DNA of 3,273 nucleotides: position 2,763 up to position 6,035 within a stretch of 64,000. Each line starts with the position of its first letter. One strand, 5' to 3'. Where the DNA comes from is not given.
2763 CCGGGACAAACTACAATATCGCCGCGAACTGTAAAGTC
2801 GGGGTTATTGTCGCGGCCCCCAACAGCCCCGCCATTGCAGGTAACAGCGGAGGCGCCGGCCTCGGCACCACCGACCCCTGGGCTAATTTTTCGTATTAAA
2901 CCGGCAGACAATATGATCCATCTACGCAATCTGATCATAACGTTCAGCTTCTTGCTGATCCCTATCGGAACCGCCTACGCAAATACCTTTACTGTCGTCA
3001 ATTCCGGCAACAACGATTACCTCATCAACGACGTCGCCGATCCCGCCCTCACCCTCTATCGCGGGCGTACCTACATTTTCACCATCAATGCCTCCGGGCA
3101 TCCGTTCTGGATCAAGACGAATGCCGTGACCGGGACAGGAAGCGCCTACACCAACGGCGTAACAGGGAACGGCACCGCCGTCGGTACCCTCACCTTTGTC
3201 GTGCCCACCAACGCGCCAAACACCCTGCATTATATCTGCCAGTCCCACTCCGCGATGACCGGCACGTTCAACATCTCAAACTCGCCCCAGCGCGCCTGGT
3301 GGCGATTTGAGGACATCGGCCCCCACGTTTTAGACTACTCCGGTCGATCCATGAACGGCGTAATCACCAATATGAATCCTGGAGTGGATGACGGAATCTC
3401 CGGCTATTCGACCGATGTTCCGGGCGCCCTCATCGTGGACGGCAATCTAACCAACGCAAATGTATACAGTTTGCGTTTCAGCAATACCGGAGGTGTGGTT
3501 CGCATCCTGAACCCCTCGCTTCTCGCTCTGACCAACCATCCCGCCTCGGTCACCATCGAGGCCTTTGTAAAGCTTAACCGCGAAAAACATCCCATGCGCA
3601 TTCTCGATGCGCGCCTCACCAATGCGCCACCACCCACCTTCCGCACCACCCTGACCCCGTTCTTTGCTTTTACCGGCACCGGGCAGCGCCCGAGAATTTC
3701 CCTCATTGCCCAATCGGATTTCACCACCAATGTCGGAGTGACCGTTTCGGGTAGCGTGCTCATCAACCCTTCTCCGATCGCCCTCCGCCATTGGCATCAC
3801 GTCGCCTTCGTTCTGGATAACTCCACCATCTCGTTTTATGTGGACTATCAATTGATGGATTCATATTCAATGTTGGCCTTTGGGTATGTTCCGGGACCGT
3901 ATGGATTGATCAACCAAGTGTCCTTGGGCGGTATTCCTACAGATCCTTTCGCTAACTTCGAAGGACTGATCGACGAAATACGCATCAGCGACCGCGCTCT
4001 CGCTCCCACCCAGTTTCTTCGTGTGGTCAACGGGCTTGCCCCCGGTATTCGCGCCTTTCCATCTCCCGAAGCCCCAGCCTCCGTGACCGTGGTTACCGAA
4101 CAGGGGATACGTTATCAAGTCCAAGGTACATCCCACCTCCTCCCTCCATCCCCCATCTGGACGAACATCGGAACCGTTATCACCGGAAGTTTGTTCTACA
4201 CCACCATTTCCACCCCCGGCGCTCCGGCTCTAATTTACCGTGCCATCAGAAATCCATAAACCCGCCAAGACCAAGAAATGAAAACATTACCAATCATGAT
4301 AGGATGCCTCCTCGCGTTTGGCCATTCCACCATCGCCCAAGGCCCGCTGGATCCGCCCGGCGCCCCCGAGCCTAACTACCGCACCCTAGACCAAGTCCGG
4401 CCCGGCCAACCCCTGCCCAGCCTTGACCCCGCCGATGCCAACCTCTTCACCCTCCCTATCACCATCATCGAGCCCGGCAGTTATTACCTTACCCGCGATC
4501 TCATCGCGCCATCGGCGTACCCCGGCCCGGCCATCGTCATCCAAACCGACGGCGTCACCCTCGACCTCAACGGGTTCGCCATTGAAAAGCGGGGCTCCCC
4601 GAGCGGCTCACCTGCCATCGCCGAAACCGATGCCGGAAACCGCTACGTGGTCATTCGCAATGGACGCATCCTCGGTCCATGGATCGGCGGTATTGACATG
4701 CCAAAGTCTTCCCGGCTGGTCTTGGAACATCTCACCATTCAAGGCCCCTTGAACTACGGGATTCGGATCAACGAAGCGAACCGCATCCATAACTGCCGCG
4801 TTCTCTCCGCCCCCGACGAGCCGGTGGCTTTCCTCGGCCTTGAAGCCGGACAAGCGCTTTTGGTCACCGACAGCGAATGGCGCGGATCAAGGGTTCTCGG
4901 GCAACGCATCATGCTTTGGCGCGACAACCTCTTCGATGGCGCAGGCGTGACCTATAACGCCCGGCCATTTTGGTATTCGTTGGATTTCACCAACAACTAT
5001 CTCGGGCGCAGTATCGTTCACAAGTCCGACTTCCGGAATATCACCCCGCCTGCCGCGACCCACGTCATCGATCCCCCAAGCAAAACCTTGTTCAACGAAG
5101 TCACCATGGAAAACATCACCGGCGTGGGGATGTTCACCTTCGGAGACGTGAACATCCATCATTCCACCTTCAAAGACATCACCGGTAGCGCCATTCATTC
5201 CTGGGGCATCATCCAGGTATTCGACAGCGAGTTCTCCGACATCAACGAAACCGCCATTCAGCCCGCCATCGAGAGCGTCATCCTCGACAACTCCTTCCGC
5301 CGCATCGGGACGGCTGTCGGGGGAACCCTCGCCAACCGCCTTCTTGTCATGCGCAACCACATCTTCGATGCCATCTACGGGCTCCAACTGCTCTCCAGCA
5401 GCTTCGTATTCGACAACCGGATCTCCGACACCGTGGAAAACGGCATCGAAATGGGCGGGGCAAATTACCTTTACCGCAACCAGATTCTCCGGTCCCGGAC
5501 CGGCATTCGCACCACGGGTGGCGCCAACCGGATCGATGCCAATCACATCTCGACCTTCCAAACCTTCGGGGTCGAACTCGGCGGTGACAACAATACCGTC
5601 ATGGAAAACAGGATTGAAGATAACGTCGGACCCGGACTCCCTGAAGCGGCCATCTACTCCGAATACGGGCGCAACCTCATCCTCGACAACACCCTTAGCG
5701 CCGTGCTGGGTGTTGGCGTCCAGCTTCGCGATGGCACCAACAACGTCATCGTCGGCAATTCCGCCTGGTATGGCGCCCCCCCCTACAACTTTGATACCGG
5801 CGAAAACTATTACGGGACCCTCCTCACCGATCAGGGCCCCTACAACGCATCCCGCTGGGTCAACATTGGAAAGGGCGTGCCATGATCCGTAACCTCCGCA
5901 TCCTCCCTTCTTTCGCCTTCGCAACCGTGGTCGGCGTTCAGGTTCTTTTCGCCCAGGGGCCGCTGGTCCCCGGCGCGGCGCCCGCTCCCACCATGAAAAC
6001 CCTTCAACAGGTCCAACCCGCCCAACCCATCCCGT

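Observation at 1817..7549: Three tandem beta-helix paralogs share a conserved ~45-aa N-terminal module immediately after the signal peptide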

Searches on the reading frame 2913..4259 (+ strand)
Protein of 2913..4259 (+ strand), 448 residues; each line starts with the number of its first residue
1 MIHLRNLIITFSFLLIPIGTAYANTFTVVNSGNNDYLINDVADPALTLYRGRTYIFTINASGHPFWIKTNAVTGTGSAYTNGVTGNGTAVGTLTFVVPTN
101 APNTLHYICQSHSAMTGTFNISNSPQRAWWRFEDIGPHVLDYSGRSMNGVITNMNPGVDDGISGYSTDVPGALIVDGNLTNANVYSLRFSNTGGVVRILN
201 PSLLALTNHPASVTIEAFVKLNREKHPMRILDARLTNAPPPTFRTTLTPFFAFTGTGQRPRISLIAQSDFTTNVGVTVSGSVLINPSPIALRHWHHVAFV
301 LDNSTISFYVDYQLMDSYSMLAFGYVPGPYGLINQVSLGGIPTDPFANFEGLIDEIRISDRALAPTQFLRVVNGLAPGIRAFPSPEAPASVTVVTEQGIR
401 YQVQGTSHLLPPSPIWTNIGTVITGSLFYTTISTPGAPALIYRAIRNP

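Call 3: search_protein_families(library=pfam, proteins=[window:2913-4259:+], max_evalue=0.1)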
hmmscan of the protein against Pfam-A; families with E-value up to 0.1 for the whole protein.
window:2913-4259:+ (448 aa): 3 families
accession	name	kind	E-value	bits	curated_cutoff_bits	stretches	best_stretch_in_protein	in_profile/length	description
PF13385.13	Laminin_G_3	-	2e-15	57.7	27.6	1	208-366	15-148/151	Concanavalin A-like lectin/glucanases superfamily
PF02210.31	Laminin_G_2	-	0.00024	22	22.9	1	281-360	43-125/126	Laminin G domain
PF19209.5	CoV_S1_C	-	0.044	14.4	27.1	0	144-187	10-51/58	Coronavirus spike glycoprotein S1, C-terminal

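Call 4: search_protein_families(library=ncbifam, proteins=[window:2913-4259:+], max_evalue=0.1)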
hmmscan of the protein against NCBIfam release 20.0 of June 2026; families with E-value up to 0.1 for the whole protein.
window:2913-4259:+ (448 aa): 0 families

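Call 82: search_protein_families(library=phrogs, proteins=[window:2913-4259:+], max_evalue=0.001)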
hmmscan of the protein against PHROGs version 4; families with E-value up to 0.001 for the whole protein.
window:2913-4259:+ (448 aa): 8 families
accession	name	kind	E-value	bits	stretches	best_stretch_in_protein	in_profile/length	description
phrog_677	-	tail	4.7e-24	86.6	1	25-123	307-410/412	baseplate wedge tail fiber protein connector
phrog_9158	-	unknown function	2.6e-18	67.1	1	20-121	585-695/696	-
phrog_30742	-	tail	1.7e-08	33.6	1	34-153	355-471/1029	tail fiber protein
phrog_6005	-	head and packaging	7e-05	21.5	0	23-65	664-708/1512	virion structural protein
phrog_27200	-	unknown function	9.8e-05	20.9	1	39-126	696-782/1832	-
phrog_8510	-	head and packaging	0.00013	20.8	1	286-368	810-893/1348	virion structural protein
phrog_3545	-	unknown function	0.00024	20.3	0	284-368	887-969/1115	-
phrog_13163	-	tail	0.00033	19.7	1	267-362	613-703/976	baseplate wedge subunit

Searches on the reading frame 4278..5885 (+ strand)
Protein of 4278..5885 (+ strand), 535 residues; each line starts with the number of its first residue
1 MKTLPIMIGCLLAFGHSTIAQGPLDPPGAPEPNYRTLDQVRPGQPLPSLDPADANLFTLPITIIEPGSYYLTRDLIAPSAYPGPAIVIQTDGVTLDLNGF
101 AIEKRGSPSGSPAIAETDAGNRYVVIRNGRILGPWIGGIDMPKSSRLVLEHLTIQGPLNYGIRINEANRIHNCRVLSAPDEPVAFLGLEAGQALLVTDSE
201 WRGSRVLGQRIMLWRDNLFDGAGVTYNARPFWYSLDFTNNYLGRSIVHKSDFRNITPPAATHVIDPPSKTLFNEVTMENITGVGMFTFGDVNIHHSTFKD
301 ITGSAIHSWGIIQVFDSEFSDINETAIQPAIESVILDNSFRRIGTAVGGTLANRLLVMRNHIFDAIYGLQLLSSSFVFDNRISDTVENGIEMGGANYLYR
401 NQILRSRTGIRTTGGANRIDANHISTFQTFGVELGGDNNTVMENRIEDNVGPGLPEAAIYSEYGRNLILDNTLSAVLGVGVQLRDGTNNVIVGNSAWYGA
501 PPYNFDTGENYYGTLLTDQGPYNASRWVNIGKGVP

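Call 3: search_protein_families(library=pfam, proteins=[window:4278-5885:+], max_evalue=0.1)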
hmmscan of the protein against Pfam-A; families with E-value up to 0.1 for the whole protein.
window:4278-5885:+ (535 aa): 2 families
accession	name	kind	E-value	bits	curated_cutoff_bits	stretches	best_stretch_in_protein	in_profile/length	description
PF13229.12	Beta_helix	-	3.6e-16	59.6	25.9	1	358-495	14-157/158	Right handed beta helix region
PF05048.19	NosD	-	2.5e-11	43.8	23.6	2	352-449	68-172/212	Periplasmic copper-binding protein (NosD)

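Call 4: search_protein_families(library=ncbifam, proteins=[window:4278-5885:+], max_evalue=0.1)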
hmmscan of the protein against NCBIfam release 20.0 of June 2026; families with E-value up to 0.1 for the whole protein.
window:4278-5885:+ (535 aa): 0 families

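Call 82: search_protein_families(library=phrogs, proteins=[window:4278-5885:+], max_evalue=0.001)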
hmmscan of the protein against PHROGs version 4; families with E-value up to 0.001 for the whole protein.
window:4278-5885:+ (535 aa): 0 families
